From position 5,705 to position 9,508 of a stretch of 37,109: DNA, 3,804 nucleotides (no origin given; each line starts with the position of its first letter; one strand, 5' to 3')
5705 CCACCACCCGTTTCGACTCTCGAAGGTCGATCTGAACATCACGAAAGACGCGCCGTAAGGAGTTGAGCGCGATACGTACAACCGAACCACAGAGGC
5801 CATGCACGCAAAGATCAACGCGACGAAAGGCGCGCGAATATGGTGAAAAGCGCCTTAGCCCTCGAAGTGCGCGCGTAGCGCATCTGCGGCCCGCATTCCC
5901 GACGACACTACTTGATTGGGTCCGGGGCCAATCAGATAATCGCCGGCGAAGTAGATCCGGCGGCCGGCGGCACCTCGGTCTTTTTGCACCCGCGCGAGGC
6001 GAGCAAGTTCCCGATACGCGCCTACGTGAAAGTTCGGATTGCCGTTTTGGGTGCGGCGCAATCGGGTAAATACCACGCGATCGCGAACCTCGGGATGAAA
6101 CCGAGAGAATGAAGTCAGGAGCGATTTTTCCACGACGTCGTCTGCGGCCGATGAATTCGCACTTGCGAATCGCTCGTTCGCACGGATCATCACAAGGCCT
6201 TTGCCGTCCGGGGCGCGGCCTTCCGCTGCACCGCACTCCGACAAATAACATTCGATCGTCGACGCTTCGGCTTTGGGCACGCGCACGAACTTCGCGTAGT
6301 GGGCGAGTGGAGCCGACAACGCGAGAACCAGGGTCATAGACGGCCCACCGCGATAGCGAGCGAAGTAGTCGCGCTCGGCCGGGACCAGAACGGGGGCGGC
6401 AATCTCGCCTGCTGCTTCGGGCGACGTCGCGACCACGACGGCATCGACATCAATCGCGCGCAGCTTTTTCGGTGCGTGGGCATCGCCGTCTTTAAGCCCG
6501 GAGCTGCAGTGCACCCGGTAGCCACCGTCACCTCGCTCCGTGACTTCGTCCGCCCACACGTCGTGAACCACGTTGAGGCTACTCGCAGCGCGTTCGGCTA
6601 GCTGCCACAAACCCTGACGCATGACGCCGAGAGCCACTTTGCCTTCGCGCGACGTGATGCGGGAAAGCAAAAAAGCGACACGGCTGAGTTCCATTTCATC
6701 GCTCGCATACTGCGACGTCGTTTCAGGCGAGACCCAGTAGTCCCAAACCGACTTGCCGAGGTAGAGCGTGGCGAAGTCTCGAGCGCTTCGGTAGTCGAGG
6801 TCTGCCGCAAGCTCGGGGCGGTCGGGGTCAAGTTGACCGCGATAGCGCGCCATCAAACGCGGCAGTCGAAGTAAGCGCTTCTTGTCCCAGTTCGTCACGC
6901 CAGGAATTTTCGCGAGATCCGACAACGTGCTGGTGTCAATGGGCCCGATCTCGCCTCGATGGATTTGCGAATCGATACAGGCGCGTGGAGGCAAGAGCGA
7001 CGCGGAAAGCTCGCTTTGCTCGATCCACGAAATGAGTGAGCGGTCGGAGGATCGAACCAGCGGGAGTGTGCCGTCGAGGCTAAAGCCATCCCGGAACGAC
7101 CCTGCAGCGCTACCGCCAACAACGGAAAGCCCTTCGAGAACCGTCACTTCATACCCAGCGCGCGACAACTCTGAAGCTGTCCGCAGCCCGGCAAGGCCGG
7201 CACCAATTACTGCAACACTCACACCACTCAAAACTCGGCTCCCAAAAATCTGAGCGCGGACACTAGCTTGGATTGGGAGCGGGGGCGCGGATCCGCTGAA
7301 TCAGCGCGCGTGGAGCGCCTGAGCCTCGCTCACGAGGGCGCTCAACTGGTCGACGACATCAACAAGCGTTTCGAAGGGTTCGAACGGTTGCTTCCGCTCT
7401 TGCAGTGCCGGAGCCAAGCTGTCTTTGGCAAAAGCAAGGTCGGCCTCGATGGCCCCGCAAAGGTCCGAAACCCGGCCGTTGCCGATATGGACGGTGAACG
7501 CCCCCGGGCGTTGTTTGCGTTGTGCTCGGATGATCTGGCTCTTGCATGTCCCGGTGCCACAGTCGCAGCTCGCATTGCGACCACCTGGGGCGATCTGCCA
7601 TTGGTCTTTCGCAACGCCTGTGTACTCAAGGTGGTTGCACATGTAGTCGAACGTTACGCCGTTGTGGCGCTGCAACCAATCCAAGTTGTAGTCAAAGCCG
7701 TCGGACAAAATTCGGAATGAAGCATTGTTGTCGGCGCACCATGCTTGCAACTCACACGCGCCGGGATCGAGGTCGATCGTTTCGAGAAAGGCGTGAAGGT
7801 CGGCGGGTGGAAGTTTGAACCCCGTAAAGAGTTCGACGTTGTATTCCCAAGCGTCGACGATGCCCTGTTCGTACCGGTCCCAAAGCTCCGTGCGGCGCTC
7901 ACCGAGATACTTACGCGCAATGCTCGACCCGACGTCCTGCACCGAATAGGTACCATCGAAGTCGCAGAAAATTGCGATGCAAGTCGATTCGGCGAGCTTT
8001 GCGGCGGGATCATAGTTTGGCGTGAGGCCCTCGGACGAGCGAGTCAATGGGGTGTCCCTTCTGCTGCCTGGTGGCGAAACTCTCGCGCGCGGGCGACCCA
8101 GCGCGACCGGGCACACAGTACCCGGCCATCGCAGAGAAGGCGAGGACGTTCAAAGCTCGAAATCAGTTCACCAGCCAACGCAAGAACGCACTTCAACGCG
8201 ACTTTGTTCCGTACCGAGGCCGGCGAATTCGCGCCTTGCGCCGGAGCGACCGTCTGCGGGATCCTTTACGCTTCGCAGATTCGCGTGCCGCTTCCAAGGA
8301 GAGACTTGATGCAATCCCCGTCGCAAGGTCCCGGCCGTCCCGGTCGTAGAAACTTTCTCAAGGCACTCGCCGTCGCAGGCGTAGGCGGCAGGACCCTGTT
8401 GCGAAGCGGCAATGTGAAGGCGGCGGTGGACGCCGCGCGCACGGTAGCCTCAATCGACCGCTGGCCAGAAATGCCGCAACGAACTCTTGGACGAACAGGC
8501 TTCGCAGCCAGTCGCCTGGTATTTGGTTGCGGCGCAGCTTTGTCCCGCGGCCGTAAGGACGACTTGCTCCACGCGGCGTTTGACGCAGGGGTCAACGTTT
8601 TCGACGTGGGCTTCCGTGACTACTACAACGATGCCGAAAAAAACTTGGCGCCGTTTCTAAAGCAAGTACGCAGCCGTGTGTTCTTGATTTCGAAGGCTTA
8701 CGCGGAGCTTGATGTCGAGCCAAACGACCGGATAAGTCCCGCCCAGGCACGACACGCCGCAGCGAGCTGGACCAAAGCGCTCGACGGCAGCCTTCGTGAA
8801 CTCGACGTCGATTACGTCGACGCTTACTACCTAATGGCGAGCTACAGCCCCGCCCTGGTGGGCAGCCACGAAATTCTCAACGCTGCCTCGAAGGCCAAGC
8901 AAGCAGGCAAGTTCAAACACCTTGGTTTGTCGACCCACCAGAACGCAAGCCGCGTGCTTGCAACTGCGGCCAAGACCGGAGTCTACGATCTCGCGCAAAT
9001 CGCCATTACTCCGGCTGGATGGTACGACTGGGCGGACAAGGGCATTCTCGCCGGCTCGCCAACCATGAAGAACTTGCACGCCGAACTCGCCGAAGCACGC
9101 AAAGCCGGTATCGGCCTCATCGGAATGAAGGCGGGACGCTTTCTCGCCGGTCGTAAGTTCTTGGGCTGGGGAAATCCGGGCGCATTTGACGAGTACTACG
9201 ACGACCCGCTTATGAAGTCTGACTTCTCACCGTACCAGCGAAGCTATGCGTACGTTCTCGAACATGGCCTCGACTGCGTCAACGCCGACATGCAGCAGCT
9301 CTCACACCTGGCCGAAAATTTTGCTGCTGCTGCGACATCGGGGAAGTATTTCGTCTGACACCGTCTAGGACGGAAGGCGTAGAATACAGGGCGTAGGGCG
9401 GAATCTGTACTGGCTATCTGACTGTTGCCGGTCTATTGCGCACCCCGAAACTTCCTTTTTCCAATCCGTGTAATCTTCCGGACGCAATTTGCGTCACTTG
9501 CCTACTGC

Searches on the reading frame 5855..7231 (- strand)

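Call 70: search_protein_families(library=pfam, proteins=[window:5855-7231:-], max_evalue=0.001)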
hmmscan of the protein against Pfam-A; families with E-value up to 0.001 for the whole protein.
window:5855-7231:- (458 aa): 7 families
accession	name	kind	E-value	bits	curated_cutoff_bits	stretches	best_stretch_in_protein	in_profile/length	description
PF01593.30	Amino_oxidase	-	7.2e-23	82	19.8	1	13-452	1-442/443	Flavin containing amine oxidoreductase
PF13450.12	NAD_binding_8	-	2.5e-08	34.5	21.9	1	8-53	1-46/68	NAD(P)-binding Rossmann-like domain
PF01266.30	DAO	-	1.9e-07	31.4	27.9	1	6-51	2-52/353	FAD dependent oxidoreductase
PF00890.30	FAD_binding_2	-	9.7e-06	25.5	20.4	1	6-43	2-39/414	FAD binding domain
PF07992.20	Pyr_redox_2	-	9.6e-05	22.4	26.1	1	5-34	2-173/291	Pyridine nucleotide-disulphide oxidoreductase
PF01494.25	FAD_binding_3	-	0.00027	20.7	22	1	4-34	2-32/349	FAD binding domain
PF00070.33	Pyr_redox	-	0.00083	20.3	22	0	5-36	1-32/82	Pyridine nucleotide-disulphide oxidoreductase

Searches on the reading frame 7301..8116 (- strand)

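Call 70: search_protein_families(library=pfam, proteins=[window:7301-8116:-], max_evalue=0.001)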
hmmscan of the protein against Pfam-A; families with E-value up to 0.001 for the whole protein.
window:7301-8116:- (271 aa): 1 family
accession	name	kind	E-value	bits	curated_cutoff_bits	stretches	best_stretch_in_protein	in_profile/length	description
PF12710.13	HAD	-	8e-07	30.1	27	1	49-219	1-185/189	haloacid dehalogenase-like hydrolase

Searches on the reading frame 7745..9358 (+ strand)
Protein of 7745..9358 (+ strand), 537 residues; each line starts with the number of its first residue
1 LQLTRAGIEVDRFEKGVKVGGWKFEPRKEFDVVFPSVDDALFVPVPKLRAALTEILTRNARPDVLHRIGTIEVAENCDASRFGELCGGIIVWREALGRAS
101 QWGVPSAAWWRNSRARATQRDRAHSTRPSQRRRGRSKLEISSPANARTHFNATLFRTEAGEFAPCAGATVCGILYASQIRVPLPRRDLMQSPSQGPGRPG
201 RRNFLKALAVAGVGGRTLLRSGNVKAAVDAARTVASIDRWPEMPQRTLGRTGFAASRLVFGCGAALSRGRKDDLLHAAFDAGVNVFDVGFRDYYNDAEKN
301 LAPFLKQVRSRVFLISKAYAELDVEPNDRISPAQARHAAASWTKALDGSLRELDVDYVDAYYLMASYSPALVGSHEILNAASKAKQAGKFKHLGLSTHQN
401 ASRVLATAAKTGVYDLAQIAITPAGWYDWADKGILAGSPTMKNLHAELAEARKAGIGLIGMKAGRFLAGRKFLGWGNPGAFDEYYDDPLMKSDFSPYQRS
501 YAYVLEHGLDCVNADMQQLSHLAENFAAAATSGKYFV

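Call 70: search_protein_families(library=pfam, proteins=[window:7745-9358:+], max_evalue=0.001)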
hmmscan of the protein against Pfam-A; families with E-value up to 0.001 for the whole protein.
window:7745-9358:+ (537 aa): 1 family
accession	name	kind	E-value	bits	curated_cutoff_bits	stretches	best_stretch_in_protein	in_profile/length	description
PF00248.27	Aldo_ket_red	-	2.5e-17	63.3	24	1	270-418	20-159/291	Aldo/keto reductase family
